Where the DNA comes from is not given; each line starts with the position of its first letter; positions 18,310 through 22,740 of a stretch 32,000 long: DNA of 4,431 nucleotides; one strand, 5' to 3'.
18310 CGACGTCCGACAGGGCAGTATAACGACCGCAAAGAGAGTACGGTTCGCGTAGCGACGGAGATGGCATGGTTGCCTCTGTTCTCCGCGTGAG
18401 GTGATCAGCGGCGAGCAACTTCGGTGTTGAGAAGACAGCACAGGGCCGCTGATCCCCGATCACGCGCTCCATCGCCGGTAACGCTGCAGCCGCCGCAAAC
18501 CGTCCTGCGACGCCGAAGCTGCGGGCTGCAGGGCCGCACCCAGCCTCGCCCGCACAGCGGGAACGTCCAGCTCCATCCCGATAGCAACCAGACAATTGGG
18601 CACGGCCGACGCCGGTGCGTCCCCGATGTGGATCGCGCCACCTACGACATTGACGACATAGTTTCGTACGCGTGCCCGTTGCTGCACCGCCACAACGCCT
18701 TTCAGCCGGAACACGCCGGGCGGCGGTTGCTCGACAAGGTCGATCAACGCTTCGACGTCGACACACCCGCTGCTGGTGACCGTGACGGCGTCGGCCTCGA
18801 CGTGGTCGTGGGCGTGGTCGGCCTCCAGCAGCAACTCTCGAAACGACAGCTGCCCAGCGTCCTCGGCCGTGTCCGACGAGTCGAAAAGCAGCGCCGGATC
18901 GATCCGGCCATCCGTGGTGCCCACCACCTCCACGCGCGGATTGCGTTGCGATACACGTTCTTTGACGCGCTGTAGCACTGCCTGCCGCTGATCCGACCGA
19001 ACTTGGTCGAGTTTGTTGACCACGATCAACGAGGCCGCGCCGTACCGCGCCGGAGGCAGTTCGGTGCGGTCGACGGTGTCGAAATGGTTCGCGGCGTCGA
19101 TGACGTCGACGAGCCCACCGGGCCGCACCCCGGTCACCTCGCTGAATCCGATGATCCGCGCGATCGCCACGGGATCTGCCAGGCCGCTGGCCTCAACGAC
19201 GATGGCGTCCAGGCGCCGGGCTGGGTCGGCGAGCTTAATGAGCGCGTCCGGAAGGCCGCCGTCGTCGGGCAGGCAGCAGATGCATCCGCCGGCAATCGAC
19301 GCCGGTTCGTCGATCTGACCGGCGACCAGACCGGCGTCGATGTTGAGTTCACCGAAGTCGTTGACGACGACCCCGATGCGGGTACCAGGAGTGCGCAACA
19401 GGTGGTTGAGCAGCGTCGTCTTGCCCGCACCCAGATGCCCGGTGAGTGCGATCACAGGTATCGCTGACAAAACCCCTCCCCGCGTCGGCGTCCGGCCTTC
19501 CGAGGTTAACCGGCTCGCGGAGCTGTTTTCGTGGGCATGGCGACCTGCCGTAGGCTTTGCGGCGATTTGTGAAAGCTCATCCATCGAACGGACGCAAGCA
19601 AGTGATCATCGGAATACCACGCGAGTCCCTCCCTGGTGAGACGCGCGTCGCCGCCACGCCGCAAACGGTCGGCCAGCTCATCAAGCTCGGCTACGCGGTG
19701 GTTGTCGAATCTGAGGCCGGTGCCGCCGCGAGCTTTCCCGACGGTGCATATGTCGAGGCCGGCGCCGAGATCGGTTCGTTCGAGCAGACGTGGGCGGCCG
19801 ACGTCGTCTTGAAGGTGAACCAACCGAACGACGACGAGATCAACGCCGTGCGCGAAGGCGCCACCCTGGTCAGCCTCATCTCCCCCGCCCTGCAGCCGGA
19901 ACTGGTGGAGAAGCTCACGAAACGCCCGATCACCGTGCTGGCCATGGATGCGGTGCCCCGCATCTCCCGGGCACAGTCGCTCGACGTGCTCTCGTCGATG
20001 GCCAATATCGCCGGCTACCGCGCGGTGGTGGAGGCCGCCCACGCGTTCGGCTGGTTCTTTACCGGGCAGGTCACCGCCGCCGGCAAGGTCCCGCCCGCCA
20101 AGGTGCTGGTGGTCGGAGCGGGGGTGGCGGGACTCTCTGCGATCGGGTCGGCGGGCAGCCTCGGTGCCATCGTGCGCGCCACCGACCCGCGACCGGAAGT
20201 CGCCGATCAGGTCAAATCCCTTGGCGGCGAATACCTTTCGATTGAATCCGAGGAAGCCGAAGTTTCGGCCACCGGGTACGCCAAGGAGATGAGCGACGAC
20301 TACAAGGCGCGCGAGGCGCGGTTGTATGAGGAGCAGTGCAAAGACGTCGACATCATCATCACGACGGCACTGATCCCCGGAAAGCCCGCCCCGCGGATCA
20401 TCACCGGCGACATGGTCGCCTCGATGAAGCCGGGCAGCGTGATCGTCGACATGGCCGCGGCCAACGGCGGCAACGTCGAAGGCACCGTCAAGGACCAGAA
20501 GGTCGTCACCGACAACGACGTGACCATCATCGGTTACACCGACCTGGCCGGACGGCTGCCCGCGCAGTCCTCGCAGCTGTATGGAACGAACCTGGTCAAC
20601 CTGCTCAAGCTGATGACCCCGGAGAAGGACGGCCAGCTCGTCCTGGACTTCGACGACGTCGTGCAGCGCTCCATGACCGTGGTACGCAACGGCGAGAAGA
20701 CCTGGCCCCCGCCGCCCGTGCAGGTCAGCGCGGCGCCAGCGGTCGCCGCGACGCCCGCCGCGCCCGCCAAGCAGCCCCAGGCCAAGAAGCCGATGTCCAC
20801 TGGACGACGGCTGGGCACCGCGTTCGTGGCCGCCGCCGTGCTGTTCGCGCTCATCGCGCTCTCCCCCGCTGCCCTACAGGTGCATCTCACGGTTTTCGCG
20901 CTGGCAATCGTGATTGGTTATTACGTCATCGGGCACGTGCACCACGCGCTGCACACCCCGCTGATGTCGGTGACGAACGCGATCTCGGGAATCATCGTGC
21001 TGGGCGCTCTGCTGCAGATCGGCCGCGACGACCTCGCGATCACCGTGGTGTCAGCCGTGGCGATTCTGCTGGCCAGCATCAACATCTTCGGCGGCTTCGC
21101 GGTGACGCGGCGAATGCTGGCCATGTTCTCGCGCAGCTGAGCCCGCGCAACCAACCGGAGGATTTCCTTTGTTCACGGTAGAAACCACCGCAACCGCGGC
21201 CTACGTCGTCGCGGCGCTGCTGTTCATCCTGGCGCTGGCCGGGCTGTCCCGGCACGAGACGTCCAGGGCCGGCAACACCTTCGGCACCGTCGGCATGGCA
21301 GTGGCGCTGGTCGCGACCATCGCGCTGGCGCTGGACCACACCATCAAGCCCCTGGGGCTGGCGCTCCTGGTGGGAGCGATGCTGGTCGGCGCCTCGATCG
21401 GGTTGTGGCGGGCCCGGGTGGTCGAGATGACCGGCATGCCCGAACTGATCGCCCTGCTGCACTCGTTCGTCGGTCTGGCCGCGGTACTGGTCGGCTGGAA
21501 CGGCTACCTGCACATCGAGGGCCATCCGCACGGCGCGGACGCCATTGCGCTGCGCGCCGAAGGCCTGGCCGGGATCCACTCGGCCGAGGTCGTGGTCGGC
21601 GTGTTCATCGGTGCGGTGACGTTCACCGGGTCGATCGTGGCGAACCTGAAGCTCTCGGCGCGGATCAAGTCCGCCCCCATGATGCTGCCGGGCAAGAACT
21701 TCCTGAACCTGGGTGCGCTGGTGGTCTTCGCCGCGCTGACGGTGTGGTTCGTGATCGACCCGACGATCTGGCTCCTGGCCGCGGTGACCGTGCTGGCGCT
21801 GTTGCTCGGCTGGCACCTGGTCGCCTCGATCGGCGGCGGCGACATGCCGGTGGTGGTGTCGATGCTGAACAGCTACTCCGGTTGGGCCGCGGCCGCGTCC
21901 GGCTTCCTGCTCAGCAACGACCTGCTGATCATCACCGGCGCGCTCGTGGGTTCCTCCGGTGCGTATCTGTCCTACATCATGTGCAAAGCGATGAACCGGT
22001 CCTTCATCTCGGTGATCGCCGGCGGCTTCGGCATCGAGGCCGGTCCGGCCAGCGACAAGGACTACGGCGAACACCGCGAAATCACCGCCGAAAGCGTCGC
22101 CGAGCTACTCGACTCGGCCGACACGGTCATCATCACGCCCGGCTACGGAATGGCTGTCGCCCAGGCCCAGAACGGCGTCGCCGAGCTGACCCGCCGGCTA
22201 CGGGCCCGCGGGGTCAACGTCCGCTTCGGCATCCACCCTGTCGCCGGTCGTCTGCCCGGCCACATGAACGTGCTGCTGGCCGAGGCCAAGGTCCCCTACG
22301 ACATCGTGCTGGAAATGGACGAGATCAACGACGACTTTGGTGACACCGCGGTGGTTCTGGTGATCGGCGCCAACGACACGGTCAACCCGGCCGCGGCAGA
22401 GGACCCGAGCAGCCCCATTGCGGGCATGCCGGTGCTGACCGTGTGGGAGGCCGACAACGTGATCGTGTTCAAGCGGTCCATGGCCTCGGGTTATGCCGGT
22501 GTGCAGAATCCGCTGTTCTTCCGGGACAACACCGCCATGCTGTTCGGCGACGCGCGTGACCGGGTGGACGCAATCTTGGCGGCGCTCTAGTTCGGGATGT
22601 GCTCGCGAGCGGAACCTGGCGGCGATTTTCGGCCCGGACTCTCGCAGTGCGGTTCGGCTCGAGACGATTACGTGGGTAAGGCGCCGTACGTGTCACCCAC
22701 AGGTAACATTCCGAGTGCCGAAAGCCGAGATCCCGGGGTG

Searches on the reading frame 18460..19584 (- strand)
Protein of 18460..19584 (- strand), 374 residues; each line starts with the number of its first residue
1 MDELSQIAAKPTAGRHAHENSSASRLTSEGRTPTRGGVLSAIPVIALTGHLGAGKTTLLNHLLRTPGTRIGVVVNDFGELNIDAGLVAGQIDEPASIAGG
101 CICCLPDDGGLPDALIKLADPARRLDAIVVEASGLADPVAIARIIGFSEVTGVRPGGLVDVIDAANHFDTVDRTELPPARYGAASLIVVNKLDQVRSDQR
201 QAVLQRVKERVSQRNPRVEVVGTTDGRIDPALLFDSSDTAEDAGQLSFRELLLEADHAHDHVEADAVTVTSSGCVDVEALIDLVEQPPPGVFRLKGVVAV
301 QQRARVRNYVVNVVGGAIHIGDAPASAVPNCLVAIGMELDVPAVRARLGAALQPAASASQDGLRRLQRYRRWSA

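Call 36: search_protein_families(library=pfam, proteins=[window:18460-19584:-])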
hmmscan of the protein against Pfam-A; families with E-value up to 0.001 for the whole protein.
window:18460-19584:- (374 aa): 5 families
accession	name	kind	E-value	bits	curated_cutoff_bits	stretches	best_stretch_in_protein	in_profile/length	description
PF02492.25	cobW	-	3.5e-36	124.9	20.7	1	43-215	1-176/180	CobW/HypB/UreG, nucleotide-binding domain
PF07683.19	CobW_C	-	1.6e-12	47.5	22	1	266-352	3-94/94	Cobalamin synthesis protein cobW C-terminal domain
PF00009.33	GTP_EFTU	-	1.7e-05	24.9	26.5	0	42-66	3-27/188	Elongation factor Tu GTP binding domain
PF03193.22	RsgA_GTPase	-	0.00024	21.4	30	0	44-73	108-137/174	RsgA GTPase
PF02367.23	TsaE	-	0.00076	19.9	26.6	0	40-68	19-47/128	Threonylcarbamoyl adenosine biosynthesis protein TsaE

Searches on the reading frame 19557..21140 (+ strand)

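Call 36: search_protein_families(library=pfam, proteins=[window:19557-21140:+])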
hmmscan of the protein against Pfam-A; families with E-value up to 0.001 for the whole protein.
window:19557-21140:+ (527 aa): 3 families
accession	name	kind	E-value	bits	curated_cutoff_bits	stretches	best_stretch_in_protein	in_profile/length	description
PF01262.27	AlaDh_PNT_C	-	1.8e-64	217.5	23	1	156-383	1-213/214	Alanine dehydrogenase/PNT, C-terminal domain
PF05222.21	AlaDh_PNT_N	-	1.4e-45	155.3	30.4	1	19-152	1-136/136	Alanine dehydrogenase/PNT, N-terminal domain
PF12769.12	PNTB_4TM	-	1.4e-32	112.5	26.2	1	443-526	1-85/85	4TM region of pyridine nucleotide transhydrogenase, mitoch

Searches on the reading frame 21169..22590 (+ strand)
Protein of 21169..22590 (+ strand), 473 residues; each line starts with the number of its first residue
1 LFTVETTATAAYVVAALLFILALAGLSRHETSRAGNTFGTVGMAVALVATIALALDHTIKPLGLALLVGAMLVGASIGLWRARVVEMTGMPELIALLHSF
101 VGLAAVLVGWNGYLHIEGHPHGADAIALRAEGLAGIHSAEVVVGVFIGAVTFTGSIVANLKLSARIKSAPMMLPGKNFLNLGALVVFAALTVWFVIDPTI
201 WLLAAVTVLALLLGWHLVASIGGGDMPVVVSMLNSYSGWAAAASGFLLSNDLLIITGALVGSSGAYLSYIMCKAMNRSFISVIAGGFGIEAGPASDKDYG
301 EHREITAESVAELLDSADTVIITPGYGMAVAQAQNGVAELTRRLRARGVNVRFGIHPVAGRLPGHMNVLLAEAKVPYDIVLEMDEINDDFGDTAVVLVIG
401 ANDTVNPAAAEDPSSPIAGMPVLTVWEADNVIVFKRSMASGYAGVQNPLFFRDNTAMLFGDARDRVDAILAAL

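Call 36: search_protein_families(library=pfam, proteins=[window:21169-22590:+])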
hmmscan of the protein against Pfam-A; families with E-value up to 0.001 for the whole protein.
window:21169-22590:+ (473 aa): 1 family
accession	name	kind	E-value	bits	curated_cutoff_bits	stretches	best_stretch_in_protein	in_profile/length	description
PF02233.22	PNTB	-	3.2e-193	643.3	31.7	1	9-471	2-455/456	NAD(P) transhydrogenase beta subunit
